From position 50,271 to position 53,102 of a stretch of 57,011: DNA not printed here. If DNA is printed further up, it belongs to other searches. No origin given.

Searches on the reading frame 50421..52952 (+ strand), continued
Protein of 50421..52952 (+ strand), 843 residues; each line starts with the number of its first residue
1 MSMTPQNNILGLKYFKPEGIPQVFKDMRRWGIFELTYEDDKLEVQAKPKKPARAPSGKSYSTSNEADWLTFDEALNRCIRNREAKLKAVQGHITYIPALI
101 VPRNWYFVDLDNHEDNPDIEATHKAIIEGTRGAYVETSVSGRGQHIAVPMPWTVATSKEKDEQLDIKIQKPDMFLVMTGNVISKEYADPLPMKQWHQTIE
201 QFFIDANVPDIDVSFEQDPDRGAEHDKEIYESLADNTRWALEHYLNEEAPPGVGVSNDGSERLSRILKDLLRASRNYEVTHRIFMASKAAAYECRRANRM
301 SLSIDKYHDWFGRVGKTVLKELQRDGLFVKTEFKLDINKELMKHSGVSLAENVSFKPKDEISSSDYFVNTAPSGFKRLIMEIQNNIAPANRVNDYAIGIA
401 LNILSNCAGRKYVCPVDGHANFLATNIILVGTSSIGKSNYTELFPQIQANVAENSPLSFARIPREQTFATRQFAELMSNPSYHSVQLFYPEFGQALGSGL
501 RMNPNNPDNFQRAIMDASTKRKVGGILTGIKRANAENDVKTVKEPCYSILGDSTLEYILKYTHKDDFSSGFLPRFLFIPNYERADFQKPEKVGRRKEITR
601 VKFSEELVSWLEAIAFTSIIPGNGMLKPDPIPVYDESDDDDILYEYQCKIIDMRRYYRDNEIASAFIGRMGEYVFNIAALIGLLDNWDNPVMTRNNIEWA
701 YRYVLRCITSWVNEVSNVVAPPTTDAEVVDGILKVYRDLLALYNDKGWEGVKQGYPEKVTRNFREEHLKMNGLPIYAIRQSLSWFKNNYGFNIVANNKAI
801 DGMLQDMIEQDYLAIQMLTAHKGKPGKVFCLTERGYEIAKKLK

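Call 36: find_homologous_proteins(query=A3, max_evalue=0.001)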
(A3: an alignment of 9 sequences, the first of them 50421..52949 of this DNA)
Query A3 (9 sequences) (843 aa, profile of the alignment): 12 proteins with E <= 0.001 among 8000 candidates.
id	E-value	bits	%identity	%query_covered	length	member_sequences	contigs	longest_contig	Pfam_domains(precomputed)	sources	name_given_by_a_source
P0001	0.0e+0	1119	100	100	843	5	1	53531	-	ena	-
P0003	0.0e+0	1019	79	100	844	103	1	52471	-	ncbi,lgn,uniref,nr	ncbi:DNA primase/helicase [Salmonella phage vB_SenM-1]|uniref:DNA primase/helicase n=1 Tax=Salmonell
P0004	0.0e+0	1015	77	100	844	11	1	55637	-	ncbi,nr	ncbi:DNA primase [Klebsiella phage VB_KpM-AEV23]|nr:DNA primase [Klebsiella phage VB_KpM-AEV23]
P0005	7.7e-297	1005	77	100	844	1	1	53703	-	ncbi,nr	ncbi:hypothetical protein VBJ55_22245 [Enterobacter hormaechei]|nr:hypothetical protein [Enterobacte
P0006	1.5e-296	1004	77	100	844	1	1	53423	-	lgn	-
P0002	4.6e-296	1003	83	100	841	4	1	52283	PF13148.12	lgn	-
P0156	3.9e-33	133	26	20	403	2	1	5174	PF22763.2,PF08706.17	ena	-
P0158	3.9e-31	126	21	37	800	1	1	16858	PF13148.12,PF09250.17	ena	-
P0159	4.7e-31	126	20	37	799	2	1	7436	PF13148.12,PF09250.17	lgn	-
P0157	9.8e-20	89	26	19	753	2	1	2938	PF22763.2,PF19263.6,PF08706.17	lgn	-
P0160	5.4e-12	63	25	20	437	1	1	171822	PF08707.17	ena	-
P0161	1.9e-4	38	31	7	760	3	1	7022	PF08707.17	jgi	-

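Call 41: search_solved_structures(query=A3, max_evalue=1, show_alignments=2)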
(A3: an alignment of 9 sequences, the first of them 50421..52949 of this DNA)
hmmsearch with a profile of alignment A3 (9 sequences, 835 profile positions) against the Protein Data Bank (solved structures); distinct sequences matched with E-value up to 1: 41.
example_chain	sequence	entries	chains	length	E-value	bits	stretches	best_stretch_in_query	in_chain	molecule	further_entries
7ola_A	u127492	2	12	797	5.6e-30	107.4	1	19-303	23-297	DNA primase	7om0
6k9a_A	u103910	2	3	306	5.6e-20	74.4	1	45-293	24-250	Primase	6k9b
7rr3_A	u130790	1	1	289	6.1e-20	74.2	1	45-293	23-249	Primase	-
6a9w_A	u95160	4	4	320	6.3e-20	74.2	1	45-293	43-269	Primase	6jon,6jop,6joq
7rr4_A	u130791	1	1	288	8.3e-20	73.8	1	47-293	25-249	Primase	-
6c2u_A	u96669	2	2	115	0.00014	23.4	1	413-454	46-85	phosphate-loop protein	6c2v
8sa0_A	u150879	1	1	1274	0.086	14.2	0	426-449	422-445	ATP-dependent translocase ABCB1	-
6qex_A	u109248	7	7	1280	0.087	14.2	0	426-449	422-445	Multidrug resistance protein 1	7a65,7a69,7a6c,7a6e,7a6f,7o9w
8gmg_A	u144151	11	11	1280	0.087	14.2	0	426-449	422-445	ATP-dependent translocase ABCB1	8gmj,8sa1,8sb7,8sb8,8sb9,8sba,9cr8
6c0v_A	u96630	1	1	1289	0.087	14.2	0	426-449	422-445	Multidrug resistance protein 1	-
9nfi_A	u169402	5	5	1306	0.091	14.1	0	426-447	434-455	Permeability Glycoprotein (P-gp)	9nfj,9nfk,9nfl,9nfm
9oe1_A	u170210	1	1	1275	0.094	14.1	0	425-447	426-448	ATP-binding cassette, sub-family B (MDR/TAP), member 4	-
9ody_A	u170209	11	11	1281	0.095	14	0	425-447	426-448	ATP-binding cassette, sub-family B (MDR/TAP), member 4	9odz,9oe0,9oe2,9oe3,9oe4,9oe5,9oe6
5ko2_A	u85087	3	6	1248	0.098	14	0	426-448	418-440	Multidrug resistance protein 1A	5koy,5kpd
6s7p_A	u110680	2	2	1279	0.099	14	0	426-448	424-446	Phosphatidylcholine translocator ABCB4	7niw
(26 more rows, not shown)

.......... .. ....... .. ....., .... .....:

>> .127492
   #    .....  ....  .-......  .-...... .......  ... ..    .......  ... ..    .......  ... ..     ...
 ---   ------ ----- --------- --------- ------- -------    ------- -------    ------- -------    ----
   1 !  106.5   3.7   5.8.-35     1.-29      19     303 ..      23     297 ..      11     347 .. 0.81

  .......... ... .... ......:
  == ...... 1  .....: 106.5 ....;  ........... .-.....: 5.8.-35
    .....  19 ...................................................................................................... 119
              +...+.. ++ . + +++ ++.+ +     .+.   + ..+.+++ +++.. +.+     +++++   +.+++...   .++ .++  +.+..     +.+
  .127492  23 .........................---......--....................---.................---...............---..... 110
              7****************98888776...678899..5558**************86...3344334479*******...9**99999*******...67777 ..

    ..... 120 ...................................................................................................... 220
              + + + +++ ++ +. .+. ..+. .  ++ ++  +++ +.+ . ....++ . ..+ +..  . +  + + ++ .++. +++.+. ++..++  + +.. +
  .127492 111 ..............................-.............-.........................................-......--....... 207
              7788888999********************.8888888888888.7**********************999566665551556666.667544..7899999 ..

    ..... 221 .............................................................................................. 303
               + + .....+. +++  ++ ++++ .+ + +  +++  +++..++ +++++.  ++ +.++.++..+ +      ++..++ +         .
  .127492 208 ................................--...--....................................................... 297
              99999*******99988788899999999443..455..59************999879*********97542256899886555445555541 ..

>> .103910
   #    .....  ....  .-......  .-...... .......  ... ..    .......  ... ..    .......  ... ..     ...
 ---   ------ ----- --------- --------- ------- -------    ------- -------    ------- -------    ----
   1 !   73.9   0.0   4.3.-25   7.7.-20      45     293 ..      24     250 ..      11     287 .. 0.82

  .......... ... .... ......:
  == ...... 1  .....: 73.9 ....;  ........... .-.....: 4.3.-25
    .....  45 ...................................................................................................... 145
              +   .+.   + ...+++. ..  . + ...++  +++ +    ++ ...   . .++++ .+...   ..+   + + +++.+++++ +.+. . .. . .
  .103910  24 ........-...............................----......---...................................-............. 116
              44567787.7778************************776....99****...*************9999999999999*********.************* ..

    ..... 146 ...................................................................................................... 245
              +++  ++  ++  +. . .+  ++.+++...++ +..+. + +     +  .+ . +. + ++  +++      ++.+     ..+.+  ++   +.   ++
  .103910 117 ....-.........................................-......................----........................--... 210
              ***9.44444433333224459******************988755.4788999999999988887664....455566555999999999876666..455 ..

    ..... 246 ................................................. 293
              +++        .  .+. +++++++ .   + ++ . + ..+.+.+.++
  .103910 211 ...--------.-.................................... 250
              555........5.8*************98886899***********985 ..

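Call 42: search_solved_structures(query=A1, max_evalue=10, show_alignments=2)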
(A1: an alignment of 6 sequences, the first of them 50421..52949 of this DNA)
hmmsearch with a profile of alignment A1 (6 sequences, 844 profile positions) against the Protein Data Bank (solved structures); distinct sequences matched with E-value up to 10: 1.
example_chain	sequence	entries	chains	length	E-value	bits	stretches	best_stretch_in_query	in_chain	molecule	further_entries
2yu4_A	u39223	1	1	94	0.84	10.8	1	32-86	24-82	E3 SUMO-protein ligase NSE2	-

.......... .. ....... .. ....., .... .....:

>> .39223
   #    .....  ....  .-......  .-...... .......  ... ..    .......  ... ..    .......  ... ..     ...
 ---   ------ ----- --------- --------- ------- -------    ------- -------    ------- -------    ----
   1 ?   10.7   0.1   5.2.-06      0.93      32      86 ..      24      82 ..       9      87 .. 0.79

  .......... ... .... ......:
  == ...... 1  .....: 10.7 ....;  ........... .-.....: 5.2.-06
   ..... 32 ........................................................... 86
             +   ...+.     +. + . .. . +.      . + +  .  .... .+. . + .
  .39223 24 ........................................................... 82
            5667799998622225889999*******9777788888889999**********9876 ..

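Call 59: search_protein_families(library=pfam, alignment_id=A2, max_evalue=1)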
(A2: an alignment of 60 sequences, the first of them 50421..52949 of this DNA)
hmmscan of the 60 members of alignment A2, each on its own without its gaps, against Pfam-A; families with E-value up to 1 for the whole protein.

A. member 1, window:50421-52949:+ (843 aa): 0 families

B. families by the number of members that match (of 60 scanned): 47 families (the first 25 are shown)
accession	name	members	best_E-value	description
PF22763.1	NrS1-1_pol-like_HBD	45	1.1e-10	NrS-1 polymerase HBD domain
PF13148.11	DUF3987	42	5.7e-17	Protein of unknown function (DUF3987)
PF08800.15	BT4734-like_N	11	0.0015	BT4734-like, N-terminal domain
PF22548.2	AEP-TOTE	7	0.0054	TOTE conflict system, Archaeo-Eukaryotic Primase domain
PF09250.16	Prim-Pol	5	0.00011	Bifunctional DNA primase/polymerase, N-terminal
PF13555.12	AAA_29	2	0.0032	P-loop containing region of AAA domain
PF13191.12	AAA_16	2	0.024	AAA ATPase domain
PF03551.20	PadR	1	0.0016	Transcriptional regulator PadR-like family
PF23931.1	Terminase_6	1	0.0032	Terminase small subunit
PF00158.32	Sigma54_activat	1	0.0047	Sigma-54 interaction domain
PF06086.17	Pox_A30L_A26L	1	0.0058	Orthopoxvirus A26L/A30L protein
PF08793.15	2C_adapt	1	0.006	2-cysteine adaptor domain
PF13238.12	AAA_18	1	0.0081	AAA domain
PF00005.33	ABC_tran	1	0.0083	ABC transporter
PF06406.17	StbA_N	1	0.015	Plasmid segregation protein ParM, N-terminal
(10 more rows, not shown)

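Call 83: find_related_loci(query=window:50421-52949:+, collection=viral_contigs, flank=6000)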
Query window:50421-52949:+ (843 aa) in viral_contigs; peptide patterns used: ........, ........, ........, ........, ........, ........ (x = any residue, [..] = any of these).
12 stretches matched a pattern; 6 encode a relative of the query (tblastn E <= 1e-3); 4 distinct loci.
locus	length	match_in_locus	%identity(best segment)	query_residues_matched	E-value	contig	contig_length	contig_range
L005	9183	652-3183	79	1-843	0e+0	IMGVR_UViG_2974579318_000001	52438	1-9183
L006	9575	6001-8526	76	1-843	0e+0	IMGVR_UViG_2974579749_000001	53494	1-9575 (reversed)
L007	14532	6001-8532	77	1-843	0e+0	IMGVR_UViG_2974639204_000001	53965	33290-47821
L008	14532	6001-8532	78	1-843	0e+0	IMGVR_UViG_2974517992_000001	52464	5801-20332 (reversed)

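Call 84: search_dna_similar(query=window:50421-52949:+, collection=phages, mode=protein, rows=spread, max_rows=40, max_evalue=0.00001)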
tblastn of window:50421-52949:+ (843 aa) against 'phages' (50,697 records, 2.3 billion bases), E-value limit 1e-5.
Records with a match: 144; places in all: 145; records where one place covers at least 80% of the query: 73.
Best place of each record, by identity: 80-90% 2; 60-80% 57; <60% 85.
By first word of the organism name: Salmonella 46; Pseudomonas 32; Escherichia 24; Vibrio 8; Achromobacter 7; Stenotrophomonas 7; Klebsiella 3; Acinetobacter 3; Erwinia 2; Xanthomonas 2; and 8 more.
By host as written in the record: Salmonella enterica subsp. enterica serovar Enteritidis PT1 14; - 12; Pseudomonas aeruginosa 11; Pseudomonas aeruginosa PAO1 8; Salmonella enterica 5; Escherichia coli 5; Stenotrophomonas maltophilia 4; Salmonella enterica subsp. enterica serovar Enteritidis ST11 3; and 59 more.
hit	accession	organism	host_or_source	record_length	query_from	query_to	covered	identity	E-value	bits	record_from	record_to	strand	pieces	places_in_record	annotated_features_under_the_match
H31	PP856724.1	Salmonella phage vB_SEnST11_KE25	Salmonella enterica subsp. enterica ...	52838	1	843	100%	86.8%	0e+0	1542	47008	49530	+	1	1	DNA primase | hypothetical protein (x2)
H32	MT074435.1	Salmonella phage brorfarstad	Salmonella enterica subsp. enterica ...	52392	1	843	100%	79.0%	0e+0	1416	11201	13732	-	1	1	primase | hypothetical protein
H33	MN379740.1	Salmonella phage 8-19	Salmonella enterica subsp. enterica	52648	1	843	100%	78.7%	0e+0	1410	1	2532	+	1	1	primase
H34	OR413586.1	Salmonella phage SPLA9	Salmonella enterica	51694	1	843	100%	78.6%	0e+0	1410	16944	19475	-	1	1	DNA primase | hypothetical protein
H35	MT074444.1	Salmonella phage emhyr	Salmonella enterica subsp. enterica ...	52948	1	843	100%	78.4%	0e+0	1410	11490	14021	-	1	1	primase | hypothetical protein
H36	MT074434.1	Salmonella phage emiel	Salmonella enterica subsp. enterica ...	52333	1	843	100%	78.4%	0e+0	1409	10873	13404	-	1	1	primase | hypothetical protein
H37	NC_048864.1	Salmonella phage birk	Salmonella enterica subsp. enterica ...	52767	1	843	100%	78.3%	0e+0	1410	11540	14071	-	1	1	DNA primase | hypothetical protein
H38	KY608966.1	Escherichia phage CF2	Escherichia coli str. K-12 substr. ...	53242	1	843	100%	78.3%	0e+0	1406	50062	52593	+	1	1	record has no annotation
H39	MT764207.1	Escherichia phage JEP7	Escherichia coli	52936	1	843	100%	78.2%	0e+0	1409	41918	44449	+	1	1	DNA primase/helicase | hypothetical protein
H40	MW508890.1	Phage PEA2-3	Escherichia coli EA2-3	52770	1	843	100%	78.2%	0e+0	1405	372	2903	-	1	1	hypothetical protein (x2)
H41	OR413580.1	Salmonella phage SPLA2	Salmonella enterica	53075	1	843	100%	78.2%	0e+0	1404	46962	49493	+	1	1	DNA primase | hypothetical protein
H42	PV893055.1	Escherichia phage vB_EcoBD_211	Escherichia coli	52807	1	843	100%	78.1%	0e+0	1405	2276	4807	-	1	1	record has no annotation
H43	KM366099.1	Salmonella phage BP63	Salmonella enterica Infantis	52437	1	843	100%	78.1%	0e+0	1399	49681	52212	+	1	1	primase | hypothetical protein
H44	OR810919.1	Klebsiella phage VB_KpM-AEV23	Klebsiella pneumoniae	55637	1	843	100%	76.9%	0e+0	1380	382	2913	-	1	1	DNA primase | hypothetical protein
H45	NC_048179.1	Salmonella phage ZCSE2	Salmonella enterica subsp. enterica ...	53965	1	843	100%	76.7%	0e+0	1370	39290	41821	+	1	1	DNA primase | glutaredoxin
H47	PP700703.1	Erwinia phage SOI901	Erwinia sp. TAC1.XII.93.8 (de Vries et ...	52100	1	835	99%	41.8%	0e+0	651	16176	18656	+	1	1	hypothetical protein (x2)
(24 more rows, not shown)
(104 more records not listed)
